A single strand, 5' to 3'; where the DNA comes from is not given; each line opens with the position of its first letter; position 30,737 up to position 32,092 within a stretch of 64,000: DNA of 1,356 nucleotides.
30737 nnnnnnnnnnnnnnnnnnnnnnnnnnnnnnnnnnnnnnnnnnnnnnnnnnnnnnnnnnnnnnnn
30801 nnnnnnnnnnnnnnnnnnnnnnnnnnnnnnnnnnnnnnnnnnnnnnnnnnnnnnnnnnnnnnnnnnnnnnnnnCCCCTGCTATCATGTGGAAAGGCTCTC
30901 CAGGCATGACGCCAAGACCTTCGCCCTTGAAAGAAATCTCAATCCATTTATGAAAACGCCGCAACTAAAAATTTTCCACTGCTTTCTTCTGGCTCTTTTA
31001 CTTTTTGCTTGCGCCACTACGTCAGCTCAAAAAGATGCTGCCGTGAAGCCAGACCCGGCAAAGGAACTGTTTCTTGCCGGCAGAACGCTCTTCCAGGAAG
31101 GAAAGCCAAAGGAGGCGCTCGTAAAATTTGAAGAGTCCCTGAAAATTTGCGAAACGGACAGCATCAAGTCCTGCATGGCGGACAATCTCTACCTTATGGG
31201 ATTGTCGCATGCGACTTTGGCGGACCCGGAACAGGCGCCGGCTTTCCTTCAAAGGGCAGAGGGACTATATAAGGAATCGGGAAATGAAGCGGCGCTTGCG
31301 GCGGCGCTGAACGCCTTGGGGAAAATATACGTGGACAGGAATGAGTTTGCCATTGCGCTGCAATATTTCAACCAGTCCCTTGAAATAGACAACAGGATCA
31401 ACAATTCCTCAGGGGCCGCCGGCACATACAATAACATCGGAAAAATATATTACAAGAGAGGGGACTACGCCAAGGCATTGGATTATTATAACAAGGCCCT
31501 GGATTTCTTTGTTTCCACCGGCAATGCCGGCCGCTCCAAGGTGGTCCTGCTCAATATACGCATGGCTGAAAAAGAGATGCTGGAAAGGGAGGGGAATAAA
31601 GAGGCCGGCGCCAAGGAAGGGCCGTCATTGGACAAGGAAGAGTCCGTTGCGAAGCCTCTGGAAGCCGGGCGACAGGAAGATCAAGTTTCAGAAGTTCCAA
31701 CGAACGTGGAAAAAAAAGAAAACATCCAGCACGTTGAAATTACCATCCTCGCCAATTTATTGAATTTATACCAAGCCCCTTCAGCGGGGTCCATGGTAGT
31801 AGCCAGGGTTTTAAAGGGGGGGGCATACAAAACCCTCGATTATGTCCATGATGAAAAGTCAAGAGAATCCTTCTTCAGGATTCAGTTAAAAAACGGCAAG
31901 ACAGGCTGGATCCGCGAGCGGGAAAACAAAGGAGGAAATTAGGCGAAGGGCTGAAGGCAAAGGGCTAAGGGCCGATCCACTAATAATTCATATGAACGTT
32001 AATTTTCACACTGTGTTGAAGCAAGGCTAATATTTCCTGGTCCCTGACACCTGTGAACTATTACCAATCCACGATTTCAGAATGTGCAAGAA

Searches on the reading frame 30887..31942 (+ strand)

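Call 61: search_protein_families(library=pfam, proteins=[window:30887-31942:+], max_evalue=0.001)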
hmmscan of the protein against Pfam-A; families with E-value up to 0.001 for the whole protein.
window:30887-31942:+ (351 aa): 18 families
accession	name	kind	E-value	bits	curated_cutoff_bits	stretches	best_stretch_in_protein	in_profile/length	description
PF13424.12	TPR_12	-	4.5e-22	78.5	30.1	2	138-207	3-74/77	Tetratricopeptide repeat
PF07719.23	TPR_2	-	2.6e-19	68.1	27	2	180-206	3-29/34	Tetratricopeptide repeat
PF00515.34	TPR_1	-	1.3e-17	63.2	27.8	2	180-206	3-29/34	Tetratricopeptide repeat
PF13374.12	TPR_10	-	1.5e-13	50.7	27.5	1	178-206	2-30/42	Tetratricopeptide repeat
PF13181.12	TPR_8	-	1.7e-12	46.8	25.7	1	179-206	2-29/34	Tetratricopeptide repeat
PF13414.12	TPR_11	-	2.3e-09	37.2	26.8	0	185-206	1-22/42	TPR repeat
PF13428.12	TPR_14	-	6.7e-09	36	23.5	0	185-206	8-29/44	Tetratricopeptide repeat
PF13176.12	TPR_7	-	3.3e-08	33.4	27.9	0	181-205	2-26/36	Tetratricopeptide repeat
PF08239.17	SH3_3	-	5.3e-07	30.2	27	1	292-343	3-49/54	Bacterial SH3 domain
PF13432.12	TPR_16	-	6.2e-07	30.2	32.7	1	143-206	2-59/65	Tetratricopeptide repeat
PF17874.7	TPR_MalT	-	9.1e-07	28.9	45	1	67-207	10-151/336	MalT-like TPR region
PF14938.12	SNAP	-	2.4e-06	27.7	25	1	119-214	57-151/282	Soluble NSF attachment protein, SNAP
PF13174.12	TPR_6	-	4.2e-05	24.4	26.3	0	184-205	6-27/33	Tetratricopeptide repeat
PF18768.7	RNPP_C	-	5.3e-05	23.2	26.5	1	141-210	82-153/213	RNPP family C-terminal domain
PF12895.13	ANAPC3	-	0.00011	22.8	27.2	0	52-123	17-81/82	Anaphase-promoting complex, cyclosome, subunit 3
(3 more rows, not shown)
